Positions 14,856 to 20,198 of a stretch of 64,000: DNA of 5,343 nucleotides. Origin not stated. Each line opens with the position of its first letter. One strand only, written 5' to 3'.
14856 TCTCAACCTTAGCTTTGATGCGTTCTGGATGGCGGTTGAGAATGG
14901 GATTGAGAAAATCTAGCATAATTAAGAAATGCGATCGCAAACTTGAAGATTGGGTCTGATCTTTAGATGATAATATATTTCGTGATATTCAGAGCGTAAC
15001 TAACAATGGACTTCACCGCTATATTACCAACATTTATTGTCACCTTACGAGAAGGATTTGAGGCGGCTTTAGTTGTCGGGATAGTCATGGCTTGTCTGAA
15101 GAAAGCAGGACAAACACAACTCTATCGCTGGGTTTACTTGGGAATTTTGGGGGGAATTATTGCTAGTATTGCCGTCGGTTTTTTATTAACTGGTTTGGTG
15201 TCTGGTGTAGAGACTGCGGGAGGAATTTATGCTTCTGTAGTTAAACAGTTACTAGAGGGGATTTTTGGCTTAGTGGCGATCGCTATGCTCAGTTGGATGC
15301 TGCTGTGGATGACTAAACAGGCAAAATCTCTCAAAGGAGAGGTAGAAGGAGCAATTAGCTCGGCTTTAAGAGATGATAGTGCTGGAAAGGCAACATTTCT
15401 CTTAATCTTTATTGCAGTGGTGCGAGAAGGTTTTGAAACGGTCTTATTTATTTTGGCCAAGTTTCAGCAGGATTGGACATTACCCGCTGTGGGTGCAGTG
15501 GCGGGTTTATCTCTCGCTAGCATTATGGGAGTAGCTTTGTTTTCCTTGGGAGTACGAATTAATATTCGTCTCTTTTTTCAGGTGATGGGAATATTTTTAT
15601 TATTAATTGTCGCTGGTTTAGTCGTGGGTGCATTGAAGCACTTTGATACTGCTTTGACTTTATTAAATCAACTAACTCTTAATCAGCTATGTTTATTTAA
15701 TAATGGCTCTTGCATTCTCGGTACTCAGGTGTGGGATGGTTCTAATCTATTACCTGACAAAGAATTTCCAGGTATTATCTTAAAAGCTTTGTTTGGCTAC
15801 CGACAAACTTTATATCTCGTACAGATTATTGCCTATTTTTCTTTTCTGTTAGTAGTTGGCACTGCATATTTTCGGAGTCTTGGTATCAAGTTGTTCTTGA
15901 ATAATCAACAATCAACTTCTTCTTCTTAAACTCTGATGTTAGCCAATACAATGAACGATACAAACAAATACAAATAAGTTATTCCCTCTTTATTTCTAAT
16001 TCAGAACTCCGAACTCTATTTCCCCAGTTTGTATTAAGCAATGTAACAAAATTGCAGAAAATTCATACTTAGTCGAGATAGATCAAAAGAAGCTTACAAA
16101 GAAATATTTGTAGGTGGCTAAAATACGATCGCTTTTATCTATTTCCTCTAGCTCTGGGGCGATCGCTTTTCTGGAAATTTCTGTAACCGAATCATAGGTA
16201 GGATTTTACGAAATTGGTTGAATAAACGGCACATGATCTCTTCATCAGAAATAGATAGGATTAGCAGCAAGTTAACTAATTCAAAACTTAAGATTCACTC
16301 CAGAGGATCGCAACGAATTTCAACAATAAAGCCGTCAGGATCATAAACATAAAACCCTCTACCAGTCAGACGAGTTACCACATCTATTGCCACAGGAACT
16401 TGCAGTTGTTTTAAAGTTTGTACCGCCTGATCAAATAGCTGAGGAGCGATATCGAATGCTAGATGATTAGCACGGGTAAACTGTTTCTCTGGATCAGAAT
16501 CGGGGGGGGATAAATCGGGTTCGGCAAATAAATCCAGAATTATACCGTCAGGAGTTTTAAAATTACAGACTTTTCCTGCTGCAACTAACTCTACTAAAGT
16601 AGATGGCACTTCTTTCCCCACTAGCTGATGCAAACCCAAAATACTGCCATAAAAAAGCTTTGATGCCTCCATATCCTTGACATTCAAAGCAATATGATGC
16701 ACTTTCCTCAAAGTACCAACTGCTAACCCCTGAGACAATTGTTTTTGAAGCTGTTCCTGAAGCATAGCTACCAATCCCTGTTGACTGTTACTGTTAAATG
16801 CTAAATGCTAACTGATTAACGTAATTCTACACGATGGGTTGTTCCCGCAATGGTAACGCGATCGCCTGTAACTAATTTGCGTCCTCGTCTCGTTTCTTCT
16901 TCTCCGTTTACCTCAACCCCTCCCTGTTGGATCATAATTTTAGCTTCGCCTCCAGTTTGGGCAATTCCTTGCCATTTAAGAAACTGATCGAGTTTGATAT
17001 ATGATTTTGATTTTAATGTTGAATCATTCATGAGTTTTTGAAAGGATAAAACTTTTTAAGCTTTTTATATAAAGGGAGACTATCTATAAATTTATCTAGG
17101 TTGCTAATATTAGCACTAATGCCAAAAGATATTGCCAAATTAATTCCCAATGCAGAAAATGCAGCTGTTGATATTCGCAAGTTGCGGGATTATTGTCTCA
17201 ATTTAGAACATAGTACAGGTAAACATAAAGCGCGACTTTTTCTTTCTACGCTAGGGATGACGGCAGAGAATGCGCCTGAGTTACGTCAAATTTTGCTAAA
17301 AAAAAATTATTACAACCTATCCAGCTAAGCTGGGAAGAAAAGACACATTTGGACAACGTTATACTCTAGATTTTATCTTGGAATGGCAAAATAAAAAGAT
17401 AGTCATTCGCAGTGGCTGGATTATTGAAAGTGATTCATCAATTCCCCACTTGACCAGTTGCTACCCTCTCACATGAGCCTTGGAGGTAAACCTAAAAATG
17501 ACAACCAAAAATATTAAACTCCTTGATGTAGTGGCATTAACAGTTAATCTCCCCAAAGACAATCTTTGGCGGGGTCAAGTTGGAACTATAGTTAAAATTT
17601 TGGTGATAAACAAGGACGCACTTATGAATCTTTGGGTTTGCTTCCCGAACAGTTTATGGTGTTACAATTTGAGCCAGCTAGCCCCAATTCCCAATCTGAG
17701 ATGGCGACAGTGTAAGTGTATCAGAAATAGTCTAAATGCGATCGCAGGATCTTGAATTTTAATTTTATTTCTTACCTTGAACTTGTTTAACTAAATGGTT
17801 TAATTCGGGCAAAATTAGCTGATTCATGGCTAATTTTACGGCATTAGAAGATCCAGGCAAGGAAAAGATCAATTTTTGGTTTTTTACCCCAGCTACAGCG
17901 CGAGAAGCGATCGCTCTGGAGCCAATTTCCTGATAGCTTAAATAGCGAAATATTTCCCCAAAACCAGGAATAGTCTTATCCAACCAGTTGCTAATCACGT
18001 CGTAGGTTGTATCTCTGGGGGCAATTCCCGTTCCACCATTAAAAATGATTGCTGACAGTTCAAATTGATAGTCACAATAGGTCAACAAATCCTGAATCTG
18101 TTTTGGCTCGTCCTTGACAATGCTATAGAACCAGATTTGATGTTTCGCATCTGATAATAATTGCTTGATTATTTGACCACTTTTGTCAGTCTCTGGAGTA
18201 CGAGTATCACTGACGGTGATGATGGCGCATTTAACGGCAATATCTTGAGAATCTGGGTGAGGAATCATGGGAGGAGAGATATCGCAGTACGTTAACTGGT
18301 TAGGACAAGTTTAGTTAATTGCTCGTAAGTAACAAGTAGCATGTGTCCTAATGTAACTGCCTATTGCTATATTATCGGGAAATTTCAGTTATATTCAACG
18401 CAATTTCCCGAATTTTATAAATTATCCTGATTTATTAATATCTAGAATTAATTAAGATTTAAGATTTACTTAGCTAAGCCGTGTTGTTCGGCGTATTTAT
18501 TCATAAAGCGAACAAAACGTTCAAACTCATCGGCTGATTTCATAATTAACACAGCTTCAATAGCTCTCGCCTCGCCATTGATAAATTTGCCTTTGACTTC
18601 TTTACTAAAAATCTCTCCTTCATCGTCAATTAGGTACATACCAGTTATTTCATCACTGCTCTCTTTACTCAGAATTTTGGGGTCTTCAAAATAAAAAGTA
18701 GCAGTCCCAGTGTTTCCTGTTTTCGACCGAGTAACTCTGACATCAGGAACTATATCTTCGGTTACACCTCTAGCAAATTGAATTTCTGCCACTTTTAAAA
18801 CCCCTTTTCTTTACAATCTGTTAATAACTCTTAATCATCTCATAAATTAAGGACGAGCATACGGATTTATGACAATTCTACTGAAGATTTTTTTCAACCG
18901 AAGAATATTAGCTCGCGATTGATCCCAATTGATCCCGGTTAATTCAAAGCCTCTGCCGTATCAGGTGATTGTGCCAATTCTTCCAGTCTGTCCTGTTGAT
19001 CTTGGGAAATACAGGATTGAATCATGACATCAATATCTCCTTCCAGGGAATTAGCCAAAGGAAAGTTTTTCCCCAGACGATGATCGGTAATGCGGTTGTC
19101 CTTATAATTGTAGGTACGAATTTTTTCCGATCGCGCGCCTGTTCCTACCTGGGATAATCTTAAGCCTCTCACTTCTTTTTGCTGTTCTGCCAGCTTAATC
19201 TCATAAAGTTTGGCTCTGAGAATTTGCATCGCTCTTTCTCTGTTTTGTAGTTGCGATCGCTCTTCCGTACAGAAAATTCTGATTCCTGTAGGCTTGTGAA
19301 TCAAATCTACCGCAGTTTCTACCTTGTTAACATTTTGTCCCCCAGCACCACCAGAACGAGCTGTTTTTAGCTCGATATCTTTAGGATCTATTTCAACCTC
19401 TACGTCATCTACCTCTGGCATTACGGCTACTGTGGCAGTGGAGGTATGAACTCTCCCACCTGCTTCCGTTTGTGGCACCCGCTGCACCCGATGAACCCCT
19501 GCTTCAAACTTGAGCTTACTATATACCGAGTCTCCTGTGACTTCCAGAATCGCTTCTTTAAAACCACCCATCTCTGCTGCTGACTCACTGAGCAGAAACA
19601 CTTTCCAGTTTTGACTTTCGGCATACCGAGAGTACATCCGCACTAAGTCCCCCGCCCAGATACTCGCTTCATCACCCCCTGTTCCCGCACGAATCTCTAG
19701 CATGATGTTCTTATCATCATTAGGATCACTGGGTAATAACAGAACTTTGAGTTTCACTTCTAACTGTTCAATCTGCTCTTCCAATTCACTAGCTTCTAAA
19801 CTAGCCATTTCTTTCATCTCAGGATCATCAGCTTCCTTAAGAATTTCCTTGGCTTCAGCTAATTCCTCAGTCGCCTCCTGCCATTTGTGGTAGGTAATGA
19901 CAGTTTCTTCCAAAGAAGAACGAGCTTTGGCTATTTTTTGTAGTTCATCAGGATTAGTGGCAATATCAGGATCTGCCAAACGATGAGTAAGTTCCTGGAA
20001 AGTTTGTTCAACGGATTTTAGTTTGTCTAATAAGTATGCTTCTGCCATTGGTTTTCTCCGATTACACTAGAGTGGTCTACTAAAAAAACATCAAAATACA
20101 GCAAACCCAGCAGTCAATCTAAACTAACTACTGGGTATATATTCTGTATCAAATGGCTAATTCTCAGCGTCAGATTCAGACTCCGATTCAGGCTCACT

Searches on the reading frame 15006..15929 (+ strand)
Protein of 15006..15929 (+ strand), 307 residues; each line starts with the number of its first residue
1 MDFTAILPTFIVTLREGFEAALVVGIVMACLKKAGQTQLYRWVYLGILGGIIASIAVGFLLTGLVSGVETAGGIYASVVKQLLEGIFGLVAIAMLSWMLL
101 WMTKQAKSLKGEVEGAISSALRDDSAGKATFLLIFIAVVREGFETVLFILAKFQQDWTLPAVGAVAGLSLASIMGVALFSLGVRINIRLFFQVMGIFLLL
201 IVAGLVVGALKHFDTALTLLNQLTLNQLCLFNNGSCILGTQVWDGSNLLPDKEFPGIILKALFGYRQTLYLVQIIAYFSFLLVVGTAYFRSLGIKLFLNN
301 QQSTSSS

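Call 68: search_protein_families(library=pfam, proteins=[window:15006-15929:+], max_evalue=0.00001)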
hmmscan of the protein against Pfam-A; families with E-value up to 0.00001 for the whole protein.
window:15006-15929:+ (307 aa): 1 family
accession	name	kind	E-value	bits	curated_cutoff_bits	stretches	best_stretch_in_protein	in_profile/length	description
PF03239.20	FTR1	-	3.7e-58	197.5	25.3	1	7-286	2-281/284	Iron permease FTR1 family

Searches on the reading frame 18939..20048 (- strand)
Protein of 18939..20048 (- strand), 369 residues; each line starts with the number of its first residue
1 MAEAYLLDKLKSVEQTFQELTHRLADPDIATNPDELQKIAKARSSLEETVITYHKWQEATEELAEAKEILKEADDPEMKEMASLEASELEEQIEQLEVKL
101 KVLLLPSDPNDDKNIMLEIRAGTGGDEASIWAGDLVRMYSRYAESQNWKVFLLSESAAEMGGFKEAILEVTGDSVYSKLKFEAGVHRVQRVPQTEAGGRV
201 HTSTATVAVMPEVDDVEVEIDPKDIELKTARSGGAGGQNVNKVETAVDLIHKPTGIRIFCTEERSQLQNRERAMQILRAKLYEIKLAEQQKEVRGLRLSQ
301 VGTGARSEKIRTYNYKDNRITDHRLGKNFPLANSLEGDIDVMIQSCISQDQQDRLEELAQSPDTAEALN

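Call 68: search_protein_families(library=pfam, proteins=[window:18939-20048:-], max_evalue=0.00001)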
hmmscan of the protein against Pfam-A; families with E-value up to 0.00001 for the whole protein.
window:18939-20048:- (369 aa): 2 families
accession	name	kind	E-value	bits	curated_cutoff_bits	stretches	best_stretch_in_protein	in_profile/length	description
PF03462.23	PCRF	-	2.7e-76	256.1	24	1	14-207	2-194/194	PCRF domain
PF00472.26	RF-1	-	5.7e-39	133.1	35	1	214-324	1-116/116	RF-1 domain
